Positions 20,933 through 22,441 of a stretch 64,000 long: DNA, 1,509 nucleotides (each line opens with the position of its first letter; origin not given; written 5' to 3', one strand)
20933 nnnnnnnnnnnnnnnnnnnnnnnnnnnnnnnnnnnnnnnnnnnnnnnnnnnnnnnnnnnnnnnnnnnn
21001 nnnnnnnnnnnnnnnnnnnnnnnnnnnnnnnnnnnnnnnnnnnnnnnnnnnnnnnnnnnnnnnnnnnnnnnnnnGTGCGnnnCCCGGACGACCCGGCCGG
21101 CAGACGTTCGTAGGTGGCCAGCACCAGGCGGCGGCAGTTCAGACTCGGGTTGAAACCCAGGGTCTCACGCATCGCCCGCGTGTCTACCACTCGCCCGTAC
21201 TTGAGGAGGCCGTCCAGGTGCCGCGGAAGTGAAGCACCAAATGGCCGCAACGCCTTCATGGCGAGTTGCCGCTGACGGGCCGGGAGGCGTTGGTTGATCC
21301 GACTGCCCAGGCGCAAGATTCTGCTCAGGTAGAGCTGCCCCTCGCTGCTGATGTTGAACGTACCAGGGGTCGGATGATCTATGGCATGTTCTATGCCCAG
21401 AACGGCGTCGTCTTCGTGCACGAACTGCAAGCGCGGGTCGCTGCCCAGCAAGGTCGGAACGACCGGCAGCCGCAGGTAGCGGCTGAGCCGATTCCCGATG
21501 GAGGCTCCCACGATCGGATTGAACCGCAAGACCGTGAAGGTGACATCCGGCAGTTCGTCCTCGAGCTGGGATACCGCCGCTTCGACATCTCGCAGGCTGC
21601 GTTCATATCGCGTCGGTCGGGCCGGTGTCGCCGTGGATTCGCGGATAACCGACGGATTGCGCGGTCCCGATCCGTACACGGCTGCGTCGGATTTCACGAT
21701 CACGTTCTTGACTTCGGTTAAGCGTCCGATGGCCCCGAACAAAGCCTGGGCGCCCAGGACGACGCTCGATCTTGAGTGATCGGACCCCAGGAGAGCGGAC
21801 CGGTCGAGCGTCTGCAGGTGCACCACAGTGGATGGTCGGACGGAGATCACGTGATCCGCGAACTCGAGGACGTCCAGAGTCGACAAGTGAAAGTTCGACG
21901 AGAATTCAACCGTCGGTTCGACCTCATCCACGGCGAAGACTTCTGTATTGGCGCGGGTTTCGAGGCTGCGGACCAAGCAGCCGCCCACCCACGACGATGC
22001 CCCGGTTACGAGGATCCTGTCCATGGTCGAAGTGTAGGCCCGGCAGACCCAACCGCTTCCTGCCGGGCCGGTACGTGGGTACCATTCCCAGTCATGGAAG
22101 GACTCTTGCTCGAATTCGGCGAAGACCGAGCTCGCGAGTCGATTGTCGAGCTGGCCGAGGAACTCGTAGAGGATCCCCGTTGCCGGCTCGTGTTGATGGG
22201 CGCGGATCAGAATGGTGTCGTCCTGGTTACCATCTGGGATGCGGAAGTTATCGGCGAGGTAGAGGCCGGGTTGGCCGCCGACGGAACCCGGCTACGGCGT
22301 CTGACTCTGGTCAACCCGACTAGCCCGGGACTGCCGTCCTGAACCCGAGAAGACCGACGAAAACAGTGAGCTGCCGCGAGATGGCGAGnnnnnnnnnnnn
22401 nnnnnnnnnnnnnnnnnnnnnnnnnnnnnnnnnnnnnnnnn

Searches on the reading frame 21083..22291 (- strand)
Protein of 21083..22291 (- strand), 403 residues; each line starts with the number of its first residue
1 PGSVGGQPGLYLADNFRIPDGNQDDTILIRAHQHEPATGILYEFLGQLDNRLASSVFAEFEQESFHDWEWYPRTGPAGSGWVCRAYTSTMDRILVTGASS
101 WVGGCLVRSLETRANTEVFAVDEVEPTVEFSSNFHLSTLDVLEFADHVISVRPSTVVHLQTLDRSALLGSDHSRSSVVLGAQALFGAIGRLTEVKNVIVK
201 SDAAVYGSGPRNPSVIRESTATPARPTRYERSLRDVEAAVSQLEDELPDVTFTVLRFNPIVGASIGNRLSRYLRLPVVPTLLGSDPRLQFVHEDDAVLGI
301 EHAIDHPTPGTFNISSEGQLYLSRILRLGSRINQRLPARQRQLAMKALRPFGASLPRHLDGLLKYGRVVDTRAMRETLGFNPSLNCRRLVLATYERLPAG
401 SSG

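Call 9: search_protein_families(library=ncbifam, proteins=[window:21083-22291:-])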
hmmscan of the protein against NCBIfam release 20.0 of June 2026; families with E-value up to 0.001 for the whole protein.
window:21083-22291:- (403 aa): 4 families
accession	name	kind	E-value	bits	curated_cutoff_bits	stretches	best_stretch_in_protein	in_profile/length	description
NF007956.0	PRK10675.1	subfamily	1.8e-07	30.6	394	1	178-264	101-184/338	UDP-glucose 4-epimerase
TIGR01179.1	galE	equivalog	8.8e-06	24.8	262.3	1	92-269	1-185/332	UDP-glucose 4-epimerase GalE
NF058621.1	DiazavRedAvaA7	equivalog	0.00052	19.7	400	0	92-316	2-231/304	3-diazoavenalumate denitrifying reductase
TIGR02197.1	heptose_epim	equivalog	0.00066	18.9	274.6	0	93-235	1-146/316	ADP-glyceromanno-heptose 6-epimerase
